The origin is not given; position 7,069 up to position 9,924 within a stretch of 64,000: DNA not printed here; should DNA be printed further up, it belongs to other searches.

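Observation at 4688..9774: Pair A: RgpF-like + TagF paralogs with reciprocal active-site loss and translational coupling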

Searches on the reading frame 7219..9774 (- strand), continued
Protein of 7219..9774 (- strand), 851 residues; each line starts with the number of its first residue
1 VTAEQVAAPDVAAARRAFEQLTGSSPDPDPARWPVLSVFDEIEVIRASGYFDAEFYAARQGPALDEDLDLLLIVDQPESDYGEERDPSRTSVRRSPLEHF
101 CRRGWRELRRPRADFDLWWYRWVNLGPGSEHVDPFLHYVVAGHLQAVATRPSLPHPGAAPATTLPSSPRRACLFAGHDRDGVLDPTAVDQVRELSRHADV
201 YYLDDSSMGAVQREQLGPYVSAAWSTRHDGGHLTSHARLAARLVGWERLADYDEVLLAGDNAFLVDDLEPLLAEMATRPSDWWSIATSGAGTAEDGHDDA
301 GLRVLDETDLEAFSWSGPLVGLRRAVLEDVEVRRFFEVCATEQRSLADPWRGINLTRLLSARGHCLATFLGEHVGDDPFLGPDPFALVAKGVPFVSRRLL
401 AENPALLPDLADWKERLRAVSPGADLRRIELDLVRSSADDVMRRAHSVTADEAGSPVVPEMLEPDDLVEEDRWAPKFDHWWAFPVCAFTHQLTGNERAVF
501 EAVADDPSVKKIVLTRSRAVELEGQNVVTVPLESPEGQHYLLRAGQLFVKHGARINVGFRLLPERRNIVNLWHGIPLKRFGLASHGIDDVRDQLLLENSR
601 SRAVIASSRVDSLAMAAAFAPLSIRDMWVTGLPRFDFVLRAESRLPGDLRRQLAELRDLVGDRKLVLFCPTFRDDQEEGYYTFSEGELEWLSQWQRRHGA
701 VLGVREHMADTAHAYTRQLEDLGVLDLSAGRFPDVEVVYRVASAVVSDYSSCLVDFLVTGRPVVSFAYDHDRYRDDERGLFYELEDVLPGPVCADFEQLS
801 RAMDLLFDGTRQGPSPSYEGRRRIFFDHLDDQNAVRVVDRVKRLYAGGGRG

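Call 25: find_related_loci(query=A1, collection=genome_contigs, flank=10000)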
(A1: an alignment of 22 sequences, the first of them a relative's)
Query A1 (851 aa) in genome_contigs; peptide patterns used: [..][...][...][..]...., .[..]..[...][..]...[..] (x = any residue, [..] = any of these).
178 stretches matched a pattern; 104 encode a relative of the query (tblastn E <= 1e-3); the best 80 are kept; 74 distinct loci.
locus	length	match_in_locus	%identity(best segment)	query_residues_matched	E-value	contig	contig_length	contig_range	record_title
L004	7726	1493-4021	61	5-846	0e+0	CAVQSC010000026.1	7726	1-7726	MAG: uncultured Actinomycetota bacterium isolate MFD09848.bin.2.104 genome assembly, contig: contig_48164, whole genome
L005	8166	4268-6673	48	57-847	0e+0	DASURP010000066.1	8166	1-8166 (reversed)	MAG TPA_asm: Rhodanobacteraceae bacterium isolate SMAG_U1710 k141_487921, whole genome shotgun sequence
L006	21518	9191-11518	49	84-847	0e+0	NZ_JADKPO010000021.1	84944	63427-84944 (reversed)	Nocardioides agariphilus strain KCTC 19276 76_contigs_021, whole genome shotgun sequence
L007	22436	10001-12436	47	20-844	0e+0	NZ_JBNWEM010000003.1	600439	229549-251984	Luteimonas sp. SDU82 Scaffold3, whole genome shotgun sequence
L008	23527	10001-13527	47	95-848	0e+0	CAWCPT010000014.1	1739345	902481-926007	MAG: uncultured Actinomycetota bacterium isolate MFD09368.bin.2.10 genome assembly, contig: contig_6620, whole genome sh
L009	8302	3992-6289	46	96-845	0e+0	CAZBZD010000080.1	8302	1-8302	MAG TPA_asm: uncultured Rhodanobacteraceae bacterium isolate SRP187154_co1_6 genome assembly, contig: NODE_12723_length_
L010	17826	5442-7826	45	41-845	0e+0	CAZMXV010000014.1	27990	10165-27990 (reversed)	MAG TPA_asm: uncultured Rhodanobacteraceae bacterium isolate SRP187154_co1_183 genome assembly, contig: NODE_1623_length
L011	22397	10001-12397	44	62-845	0e+0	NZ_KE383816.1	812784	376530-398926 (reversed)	Luteimonas mephitis DSM 12574 H570DRAFT_scaffold00001.1, whole genome shotgun sequence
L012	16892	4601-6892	47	96-847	0e+0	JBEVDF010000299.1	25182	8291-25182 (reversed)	MAG: Aeromicrobium sp. isolate T2R1BO.metabat2.144 T2R1BO.metabat2.144_k133_2214478, whole genome shotgun sequence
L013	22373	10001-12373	45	42-847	0e+0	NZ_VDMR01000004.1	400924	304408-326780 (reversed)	Nocardioides litoris strain DSM 103718 Scaffold4_1, whole genome shotgun sequence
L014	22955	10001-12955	44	29-851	0e+0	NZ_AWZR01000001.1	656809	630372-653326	Luteimonas sp. J29 LutJ29DRAFT_scaffold_0.1_C, whole genome shotgun sequence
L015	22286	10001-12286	48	97-847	0e+0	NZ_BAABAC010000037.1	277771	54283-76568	Nocardioides ginsengisoli strain JCM 16930 sequence37, whole genome shotgun sequence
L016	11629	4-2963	47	95-845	0e+0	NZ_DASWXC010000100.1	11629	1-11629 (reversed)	MAG: Nocardioides sp. isolate SMAG_U3674 k141_255804, whole genome shotgun sequence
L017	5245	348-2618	47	95-845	0e+0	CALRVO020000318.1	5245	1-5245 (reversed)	MAG: Sphingomonas paucimobilis isolate JJ-M10D5-90-4-mx-bin640 genome assembly, contig: VK-R917-2-C491, whole genome sho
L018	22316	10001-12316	47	86-842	0e+0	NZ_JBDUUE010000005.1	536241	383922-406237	Nocardioides sp. C4-1 contig5, whole genome shotgun sequence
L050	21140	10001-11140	60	467-846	6e-140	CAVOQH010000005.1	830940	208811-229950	MAG: uncultured Actinomycetota bacterium isolate MFD09848.bin.2.28 genome assembly, contig: contig_6657, whole genome sh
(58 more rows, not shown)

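Call 56: find_encoding_contigs(protein=P0155, flank=10000, max_places=2)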
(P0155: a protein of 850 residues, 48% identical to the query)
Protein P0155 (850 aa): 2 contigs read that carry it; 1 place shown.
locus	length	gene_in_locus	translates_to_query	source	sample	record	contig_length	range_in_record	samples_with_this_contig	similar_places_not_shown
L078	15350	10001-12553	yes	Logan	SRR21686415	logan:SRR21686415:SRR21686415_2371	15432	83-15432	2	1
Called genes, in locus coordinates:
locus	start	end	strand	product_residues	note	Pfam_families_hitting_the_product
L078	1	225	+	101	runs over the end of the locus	?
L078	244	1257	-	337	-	PF00535:Glycos_transf_2, PF13641:Glyco_tranf_2_3 (weak)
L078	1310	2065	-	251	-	PF13489:Methyltransf_23, PF08241:Methyltransf_11, PF08242:Methyltransf_12, PF13649:Methyltransf_25, PF13847:Methyltransf_31 (weak)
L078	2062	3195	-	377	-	PF00534:Glycos_transf_1, PF13692:Glyco_trans_1_4, PF13524:Glyco_trans_1_2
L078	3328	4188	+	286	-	PF03706:LPG_synthase_TM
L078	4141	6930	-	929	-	PF09586:YfhO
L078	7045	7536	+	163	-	-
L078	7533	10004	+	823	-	PF05045:RgpF, PF04464:Glyphos_transf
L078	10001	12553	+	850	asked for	PF04464:Glyphos_transf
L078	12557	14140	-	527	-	PF00535:Glycos_transf_2, PF13641:Glyco_tranf_2_3 (weak), PF13632:Glyco_trans_2_3 (weak)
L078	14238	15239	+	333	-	PF07021:MetW, PF13489:Methyltransf_23, PF08241:Methyltransf_11, PF08242:Methyltransf_12, PF13649:Methyltransf_25, PF13847:Methyltransf_31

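Call 57: find_encoding_contigs(protein=P0137, flank=10000, max_places=2)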
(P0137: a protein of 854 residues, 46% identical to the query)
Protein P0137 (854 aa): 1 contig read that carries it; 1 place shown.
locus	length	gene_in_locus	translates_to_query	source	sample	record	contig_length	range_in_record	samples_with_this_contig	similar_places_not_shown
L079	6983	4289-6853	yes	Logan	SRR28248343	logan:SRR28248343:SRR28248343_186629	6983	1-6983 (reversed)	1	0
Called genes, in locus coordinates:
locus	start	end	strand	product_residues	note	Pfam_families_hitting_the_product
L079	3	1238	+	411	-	?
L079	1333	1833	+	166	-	-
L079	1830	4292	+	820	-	PF05045:RgpF, PF04464:Glyphos_transf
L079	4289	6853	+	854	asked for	PF04464:Glyphos_transf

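Call 58: find_encoding_contigs(protein=P0163, flank=10000, max_places=2)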
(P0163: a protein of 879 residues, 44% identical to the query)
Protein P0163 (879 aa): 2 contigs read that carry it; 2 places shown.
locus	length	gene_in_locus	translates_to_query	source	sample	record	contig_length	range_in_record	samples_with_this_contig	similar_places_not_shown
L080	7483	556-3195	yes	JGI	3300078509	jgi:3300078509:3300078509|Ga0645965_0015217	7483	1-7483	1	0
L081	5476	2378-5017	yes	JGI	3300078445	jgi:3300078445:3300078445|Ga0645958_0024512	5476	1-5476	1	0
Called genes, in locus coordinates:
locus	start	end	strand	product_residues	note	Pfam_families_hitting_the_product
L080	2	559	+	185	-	?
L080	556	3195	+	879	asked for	PF04464:Glyphos_transf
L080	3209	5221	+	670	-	PF05045:RgpF, PF14307:Glyco_tran_WbsX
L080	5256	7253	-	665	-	PF19554:DUF6077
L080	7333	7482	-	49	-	?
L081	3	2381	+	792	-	?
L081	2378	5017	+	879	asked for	PF04464:Glyphos_transf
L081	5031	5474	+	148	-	?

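Call 63: predict_structure(alignment_id=A3)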
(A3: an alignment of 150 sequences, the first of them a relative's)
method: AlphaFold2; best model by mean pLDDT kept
length: 851 residues; sequences in the alignment: 150
mean_pLDDT: 90.9   pTM: 0.90
mean pLDDT of the five models: 90.9, 89.9, 89.4, 88.2, 87.6
residues with pLDDT >= 90: 686; 70-90: 96; 50-70: 32; < 50: 37
segments of 3 or more residues with pLDDT < 50: 1-4, 68-90, 296-300, 849-851
pLDDT, mean of each block of 10 residues (from residue 1): 63 96 94 94 97 93 65 37 41 83 91 94 88 95 94 81 95 95 96 98 94 96 94 95 97 98 98 97 87 51 60 78 97 94 64 85 93 84 95 97 96 98 98 95 96 96 95 98 96 97 98 96 97 97 98 93 97 94 93 95 98 98 98 98 97 98 97 88 98 98 93 91 93 96 95 96 96 90 96 98 91 88 97 98 78 39
secondary structure, 60 per line:
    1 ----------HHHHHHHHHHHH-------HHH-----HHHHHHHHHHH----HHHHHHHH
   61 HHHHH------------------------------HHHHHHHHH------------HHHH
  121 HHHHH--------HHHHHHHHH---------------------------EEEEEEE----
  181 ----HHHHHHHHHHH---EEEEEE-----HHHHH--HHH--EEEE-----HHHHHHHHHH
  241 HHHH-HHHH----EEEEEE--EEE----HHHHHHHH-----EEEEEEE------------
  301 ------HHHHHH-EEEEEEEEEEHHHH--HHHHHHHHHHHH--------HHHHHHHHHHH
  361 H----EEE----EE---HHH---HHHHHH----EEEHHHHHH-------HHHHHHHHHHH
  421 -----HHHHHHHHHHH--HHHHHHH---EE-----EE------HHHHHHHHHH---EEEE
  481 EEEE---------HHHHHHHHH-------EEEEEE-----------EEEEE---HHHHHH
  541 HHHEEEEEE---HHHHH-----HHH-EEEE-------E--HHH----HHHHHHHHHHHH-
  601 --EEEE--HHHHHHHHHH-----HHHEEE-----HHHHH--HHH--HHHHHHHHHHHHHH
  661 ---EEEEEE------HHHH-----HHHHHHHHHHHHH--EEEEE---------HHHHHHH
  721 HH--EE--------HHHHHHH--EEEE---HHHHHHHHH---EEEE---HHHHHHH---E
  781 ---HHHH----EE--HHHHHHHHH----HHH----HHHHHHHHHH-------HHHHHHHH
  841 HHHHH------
elements in order (helices of 4 or more, strands of 3 or more residues): H11-22 H38-48 H53-65 H96-104 H117-125 H134-142 E170-176 H185-195 E199-204 H210-214 E222-225 H231-244 H246-249 E254-259 E262-264 H269-276 E282-288 H307-312 E314-323 H324-327 H330-341 H350-361 E366-368 H384-389 E394-396 H397-402 H410-420 H426-436 H439-445 H464-473 E477-484 H494-502 E510-515 E527-531 H535-543 E544-549 H553-557 E567-570 H588-599 E603-606 H609-618 E627-629 H635-639 H647-660 E664-669 H676-679 H685-697 E700-704 H714-722 H735-741 E744-747 H751-759 E763-766 H770-776 H784-787 H796-804 H816-825 H833-845

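Call 78: search_protein_families(library=pfam, proteins=[L050:9929-11179:+, L050:11283-12392:+, L050:12396-13571:+, L050:14068-15432:+, L050:9381-9932:+, L080:3209-5221:+], max_evalue=0.001)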
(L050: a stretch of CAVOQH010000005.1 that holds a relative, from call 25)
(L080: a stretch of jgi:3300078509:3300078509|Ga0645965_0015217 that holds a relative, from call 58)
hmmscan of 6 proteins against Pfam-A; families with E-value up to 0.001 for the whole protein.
L050:9929-11179:+ (416 aa): 1 family
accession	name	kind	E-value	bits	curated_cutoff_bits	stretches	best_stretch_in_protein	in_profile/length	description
PF04464.20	Glyphos_transf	-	1.2e-51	176.3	22.1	1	47-399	23-365/367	CDP-Glycerol:Poly(glycerophosphate) glycerophosphotransferase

L050:11283-12392:+ (369 aa): 5 families
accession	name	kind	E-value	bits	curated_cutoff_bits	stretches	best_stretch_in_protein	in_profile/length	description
PF13489.12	Methyltransf_23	-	3.9e-09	36.9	27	1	37-178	32-162/164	Methyltransferase domain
PF08241.18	Methyltransf_11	-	1.9e-06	28.8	21.2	1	71-126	43-95/95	Methyltransferase domain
PF08242.18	Methyltransf_12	-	6.3e-05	24.1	30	1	76-124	53-98/98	Methyltransferase domain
PF07021.18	MetW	-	0.00018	21.6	21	1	75-140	60-121/193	Methionine biosynthesis protein MetW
PF13847.12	Methyltransf_31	-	0.00018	21.6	27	1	87-137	70-114/145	Methyltransferase domain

L050:12396-13571:+ (391 aa): 4 families
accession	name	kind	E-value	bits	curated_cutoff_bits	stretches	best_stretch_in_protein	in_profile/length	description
PF00535.33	Glycos_transf_2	-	1.3e-30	106.9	23.3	1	9-134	1-127/168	Glycosyl transferase family 2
PF13641.12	Glyco_tranf_2_3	-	1.7e-09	38.5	27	1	8-201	3-207/230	Glycosyltransferase like family 2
PF10111.15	Glyco_tranf_2_2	-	8.4e-09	35.7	27.3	1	27-206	17-218/276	Glycosyltransferase like family 2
PF11316.14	Rhamno_transf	-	0.00053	19.9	23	0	24-78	46-100/235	Putative rhamnosyl transferase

L050:14068-15432:+ (454 aa): 1 family
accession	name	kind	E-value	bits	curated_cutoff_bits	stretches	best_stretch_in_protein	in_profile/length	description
PF13231.12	PMT_2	-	2.1e-07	31.7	26.1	1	122-252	5-136/160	Dolichyl-phosphate-mannose-protein mannosyltransferase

L050:9381-9932:+ (183 aa): 0 families

L080:3209-5221:+ (670 aa): 2 families
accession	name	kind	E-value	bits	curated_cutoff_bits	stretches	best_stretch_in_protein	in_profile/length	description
PF14307.12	Glyco_tran_WbsX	-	3.2e-114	382.5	25.1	1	322-664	2-350/350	Glycosyltransferase WbsX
PF05045.17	RgpF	-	3.2e-15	56.2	25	1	61-290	268-503/503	Rhamnan synthesis protein F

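Call 93: find_encoding_contigs(protein=P0164, flank=8000, max_places=1)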
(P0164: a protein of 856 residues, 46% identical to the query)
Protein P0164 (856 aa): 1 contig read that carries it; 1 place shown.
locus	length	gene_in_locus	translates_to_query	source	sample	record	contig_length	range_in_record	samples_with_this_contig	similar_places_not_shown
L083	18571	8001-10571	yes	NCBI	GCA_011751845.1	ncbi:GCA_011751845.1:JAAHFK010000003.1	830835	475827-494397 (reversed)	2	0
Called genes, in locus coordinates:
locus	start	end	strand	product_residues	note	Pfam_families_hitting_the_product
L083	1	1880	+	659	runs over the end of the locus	PF13489:Methyltransf_23, PF08241:Methyltransf_11 (weak), PF08242:Methyltransf_12, PF13649:Methyltransf_25 (weak)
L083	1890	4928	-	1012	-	PF00535:Glycos_transf_2, PF13641:Glyco_tranf_2_3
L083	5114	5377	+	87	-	-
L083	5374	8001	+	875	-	PF05045:RgpF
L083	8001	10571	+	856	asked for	PF05045:RgpF, PF04464:Glyphos_transf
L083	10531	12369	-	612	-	PF00535:Glycos_transf_2, PF10111:Glyco_tranf_2_2 (weak), PF13641:Glyco_tranf_2_3 (faint), PF22181:TarS_linker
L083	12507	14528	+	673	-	PF24677:DUF7657, PF24672:DUF7654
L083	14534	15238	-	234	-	PF13489:Methyltransf_23, PF08241:Methyltransf_11, PF08242:Methyltransf_12, PF13649:Methyltransf_25 (faint)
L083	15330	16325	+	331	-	PF00535:Glycos_transf_2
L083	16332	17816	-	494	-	-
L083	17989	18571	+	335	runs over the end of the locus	PF00535:Glycos_transf_2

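Call 94: find_encoding_contigs(protein=P0161, flank=8000, max_places=1)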
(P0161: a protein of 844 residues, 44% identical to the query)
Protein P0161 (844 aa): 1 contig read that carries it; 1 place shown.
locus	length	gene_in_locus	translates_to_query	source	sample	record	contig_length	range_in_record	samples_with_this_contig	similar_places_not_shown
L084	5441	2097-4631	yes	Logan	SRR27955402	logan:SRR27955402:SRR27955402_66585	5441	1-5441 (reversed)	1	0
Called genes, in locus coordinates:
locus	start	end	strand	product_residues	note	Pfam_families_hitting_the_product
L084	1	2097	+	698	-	?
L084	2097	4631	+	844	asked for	PF05045:RgpF, PF04464:Glyphos_transf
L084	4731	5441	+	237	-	?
